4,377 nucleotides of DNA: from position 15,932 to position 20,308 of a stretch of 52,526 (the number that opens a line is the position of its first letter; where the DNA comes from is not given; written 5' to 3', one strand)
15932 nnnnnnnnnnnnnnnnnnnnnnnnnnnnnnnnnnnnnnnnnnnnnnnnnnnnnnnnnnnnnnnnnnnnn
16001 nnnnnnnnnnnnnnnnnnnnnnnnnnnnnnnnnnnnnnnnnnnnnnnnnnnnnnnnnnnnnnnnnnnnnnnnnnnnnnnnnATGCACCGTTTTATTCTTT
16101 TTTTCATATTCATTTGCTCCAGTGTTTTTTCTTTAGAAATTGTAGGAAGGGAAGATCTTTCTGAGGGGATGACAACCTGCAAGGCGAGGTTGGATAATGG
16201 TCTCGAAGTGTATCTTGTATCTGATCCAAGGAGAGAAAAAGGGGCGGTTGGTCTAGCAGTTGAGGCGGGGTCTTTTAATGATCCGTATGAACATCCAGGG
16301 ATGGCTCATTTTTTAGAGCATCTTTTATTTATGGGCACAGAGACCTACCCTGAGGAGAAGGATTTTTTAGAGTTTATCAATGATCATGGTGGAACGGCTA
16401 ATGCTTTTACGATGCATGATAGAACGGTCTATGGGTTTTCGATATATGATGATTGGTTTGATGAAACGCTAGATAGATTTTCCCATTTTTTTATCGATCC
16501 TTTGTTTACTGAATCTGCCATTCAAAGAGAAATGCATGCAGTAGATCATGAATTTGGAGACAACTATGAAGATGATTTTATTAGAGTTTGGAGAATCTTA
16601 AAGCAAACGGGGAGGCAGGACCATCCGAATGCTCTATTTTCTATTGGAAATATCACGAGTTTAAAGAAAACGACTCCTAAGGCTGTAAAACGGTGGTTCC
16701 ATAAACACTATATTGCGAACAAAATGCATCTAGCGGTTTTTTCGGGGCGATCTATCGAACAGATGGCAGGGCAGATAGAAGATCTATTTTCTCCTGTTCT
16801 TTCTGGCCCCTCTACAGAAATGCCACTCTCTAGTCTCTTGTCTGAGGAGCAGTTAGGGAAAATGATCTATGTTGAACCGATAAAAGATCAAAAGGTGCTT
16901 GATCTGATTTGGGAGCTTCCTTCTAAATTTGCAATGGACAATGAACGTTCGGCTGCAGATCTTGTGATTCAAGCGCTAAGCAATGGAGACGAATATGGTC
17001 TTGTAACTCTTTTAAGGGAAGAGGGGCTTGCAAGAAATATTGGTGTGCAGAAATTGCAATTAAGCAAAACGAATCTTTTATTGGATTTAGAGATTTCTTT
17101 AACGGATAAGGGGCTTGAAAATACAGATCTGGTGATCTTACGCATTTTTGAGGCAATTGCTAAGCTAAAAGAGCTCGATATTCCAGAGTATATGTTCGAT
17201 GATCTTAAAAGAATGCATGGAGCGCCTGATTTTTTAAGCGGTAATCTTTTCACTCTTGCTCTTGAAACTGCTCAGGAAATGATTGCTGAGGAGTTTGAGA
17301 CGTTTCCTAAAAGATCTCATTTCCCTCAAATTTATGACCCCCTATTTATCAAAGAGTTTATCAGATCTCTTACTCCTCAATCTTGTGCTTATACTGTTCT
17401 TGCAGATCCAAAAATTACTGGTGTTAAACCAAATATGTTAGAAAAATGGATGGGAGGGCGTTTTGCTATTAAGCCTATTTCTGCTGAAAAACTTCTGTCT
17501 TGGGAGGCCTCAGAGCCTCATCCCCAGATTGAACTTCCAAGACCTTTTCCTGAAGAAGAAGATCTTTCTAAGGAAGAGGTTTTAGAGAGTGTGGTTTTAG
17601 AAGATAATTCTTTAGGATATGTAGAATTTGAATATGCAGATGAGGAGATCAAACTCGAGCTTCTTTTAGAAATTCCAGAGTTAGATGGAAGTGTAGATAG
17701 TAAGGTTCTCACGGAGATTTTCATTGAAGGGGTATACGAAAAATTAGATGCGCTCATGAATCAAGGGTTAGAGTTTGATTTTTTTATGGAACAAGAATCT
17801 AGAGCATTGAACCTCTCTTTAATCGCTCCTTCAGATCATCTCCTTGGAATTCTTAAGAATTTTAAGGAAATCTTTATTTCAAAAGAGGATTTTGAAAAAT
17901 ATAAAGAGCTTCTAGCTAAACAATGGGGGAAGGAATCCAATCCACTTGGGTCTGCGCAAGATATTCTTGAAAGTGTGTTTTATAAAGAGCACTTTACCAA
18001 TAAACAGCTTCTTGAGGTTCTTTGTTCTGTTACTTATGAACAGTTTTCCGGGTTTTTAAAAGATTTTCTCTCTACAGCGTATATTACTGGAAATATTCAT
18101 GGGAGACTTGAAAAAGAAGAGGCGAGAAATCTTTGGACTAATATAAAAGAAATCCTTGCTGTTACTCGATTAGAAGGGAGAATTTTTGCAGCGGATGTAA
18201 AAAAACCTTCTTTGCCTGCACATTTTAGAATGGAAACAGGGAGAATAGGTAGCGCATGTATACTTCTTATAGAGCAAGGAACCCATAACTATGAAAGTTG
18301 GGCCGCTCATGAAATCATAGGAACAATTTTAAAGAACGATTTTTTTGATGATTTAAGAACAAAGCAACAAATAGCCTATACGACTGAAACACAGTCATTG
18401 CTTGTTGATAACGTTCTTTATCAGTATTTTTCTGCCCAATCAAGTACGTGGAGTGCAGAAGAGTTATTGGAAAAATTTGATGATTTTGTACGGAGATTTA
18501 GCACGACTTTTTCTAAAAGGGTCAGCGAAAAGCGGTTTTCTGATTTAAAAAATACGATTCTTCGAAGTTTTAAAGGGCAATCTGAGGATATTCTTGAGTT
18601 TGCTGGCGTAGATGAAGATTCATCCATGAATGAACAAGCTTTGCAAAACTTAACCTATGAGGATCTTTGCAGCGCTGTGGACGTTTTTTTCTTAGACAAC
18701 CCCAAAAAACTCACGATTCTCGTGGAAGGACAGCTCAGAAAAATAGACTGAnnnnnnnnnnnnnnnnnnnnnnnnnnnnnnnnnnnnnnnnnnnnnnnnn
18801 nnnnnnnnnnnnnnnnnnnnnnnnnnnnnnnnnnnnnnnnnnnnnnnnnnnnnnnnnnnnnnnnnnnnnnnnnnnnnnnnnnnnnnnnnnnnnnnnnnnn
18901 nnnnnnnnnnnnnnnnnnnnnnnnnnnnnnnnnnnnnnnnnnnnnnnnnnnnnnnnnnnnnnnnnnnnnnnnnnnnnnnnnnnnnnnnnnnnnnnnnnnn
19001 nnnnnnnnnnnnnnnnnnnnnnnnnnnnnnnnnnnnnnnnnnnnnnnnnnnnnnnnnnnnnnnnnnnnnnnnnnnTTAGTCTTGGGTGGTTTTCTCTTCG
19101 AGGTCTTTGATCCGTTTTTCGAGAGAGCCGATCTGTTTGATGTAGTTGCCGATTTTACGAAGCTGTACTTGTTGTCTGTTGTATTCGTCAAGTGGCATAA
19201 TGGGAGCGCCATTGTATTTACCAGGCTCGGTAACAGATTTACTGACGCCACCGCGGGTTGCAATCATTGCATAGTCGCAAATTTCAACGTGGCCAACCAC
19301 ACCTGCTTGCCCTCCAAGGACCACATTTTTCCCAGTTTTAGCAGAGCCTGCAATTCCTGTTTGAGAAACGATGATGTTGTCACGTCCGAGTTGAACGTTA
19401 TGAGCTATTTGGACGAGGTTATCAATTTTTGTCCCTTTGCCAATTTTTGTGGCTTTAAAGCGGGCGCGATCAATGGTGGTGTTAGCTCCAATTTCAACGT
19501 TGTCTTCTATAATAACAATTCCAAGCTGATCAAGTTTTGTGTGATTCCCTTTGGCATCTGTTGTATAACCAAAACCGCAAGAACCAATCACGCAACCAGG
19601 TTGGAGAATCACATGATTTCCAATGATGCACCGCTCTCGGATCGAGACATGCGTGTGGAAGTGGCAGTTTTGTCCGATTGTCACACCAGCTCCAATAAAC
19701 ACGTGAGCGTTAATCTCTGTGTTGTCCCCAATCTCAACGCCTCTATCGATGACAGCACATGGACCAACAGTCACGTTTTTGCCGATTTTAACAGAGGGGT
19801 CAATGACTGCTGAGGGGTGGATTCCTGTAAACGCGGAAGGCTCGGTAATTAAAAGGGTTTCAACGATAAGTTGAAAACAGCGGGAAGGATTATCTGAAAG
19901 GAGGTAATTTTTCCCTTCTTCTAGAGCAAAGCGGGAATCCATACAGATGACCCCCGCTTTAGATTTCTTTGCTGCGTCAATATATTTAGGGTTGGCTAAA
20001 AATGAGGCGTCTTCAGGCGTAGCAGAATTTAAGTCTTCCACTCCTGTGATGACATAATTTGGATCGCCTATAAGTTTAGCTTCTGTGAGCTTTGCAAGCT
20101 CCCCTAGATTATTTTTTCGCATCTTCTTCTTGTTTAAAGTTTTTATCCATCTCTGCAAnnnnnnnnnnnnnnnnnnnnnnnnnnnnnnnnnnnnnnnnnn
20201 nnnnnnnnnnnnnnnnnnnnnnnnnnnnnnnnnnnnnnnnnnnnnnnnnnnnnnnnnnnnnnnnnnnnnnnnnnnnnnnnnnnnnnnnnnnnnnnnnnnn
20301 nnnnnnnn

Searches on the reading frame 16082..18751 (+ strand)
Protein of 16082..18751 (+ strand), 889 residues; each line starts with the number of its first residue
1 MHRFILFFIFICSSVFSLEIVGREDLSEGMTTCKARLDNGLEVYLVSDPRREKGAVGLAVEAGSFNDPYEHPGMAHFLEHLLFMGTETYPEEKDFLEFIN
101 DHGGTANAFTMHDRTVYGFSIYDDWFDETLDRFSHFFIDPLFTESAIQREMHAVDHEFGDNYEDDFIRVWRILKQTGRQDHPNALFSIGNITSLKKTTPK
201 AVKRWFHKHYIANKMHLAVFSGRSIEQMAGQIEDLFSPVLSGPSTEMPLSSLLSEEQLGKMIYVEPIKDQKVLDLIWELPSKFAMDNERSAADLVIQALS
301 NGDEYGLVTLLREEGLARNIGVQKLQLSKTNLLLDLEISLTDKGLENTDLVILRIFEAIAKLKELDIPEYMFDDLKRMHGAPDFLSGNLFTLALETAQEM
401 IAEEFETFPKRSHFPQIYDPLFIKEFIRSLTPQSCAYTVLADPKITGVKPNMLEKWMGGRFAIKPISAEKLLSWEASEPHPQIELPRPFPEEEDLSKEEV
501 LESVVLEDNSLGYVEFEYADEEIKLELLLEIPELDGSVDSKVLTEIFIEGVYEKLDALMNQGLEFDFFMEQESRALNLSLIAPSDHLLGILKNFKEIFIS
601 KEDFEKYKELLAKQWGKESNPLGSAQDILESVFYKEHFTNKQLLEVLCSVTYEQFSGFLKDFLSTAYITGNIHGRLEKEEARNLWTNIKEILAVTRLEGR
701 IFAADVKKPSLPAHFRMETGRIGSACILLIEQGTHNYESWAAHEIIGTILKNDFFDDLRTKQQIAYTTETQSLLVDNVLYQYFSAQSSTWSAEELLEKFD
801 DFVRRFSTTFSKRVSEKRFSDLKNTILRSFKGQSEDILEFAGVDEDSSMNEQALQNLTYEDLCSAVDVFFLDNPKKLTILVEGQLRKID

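Call 88: search_protein_families(library=pfam, proteins=[window:16082-18751:+], max_evalue=0.001)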
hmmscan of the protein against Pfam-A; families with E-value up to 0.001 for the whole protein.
window:16082-18751:+ (889 aa): 4 families
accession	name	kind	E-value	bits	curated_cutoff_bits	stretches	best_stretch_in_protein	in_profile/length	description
PF00675.25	Peptidase_M16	-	3.6e-32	111.7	22.3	1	43-164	2-122/149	Insulinase (Peptidase family M16)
PF05193.26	Peptidase_M16_C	-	3.2e-21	76.5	23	2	198-377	3-179/181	Peptidase M16 inactive domain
PF16187.10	Peptidase_M16_M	-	3e-15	56.5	29.7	1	393-645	13-283/284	Middle or third domain of peptidase_M16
PF22456.1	PqqF-like_C_4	-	6.9e-12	45.8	27.5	1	747-836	3-91/100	PQQ synthase PqqF-like, C-terminal lobe domain 4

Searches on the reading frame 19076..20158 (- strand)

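Call 88: search_protein_families(library=pfam, proteins=[window:19076-20158:-], max_evalue=0.001)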
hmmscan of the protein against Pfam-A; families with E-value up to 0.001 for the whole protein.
window:19076-20158:- (360 aa): 6 families
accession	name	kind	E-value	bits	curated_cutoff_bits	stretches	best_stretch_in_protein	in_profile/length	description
PF00132.30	Hexapep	-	2.2e-30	103.5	27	5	158-192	1-35/36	Bacterial transferase hexapeptide (six repeats)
PF04613.19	LpxD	-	4.3e-16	59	30.8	1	35-100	2-69/70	UDP-3-O-[3-hydroxymyristoyl] glucosamine N-acyltransferase, LpxD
PF25084.1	LbH_EIF2B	-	7.7e-11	42.4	54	1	113-192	18-94/105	EIF2B subunit epsilon LbH domain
PF14602.12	Hexapep_2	-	6.2e-10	39.1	27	0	123-156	2-33/34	Hexapeptide repeat of succinyl-transferase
PF24894.1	Hexapep_GlmU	-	2.9e-05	24.6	23.3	0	116-149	51-83/104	GlmU-like, C-terminal hexapeptide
PF21711.3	DCTN5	-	0.00028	21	40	0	112-192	62-141/182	Dynactin subunit 5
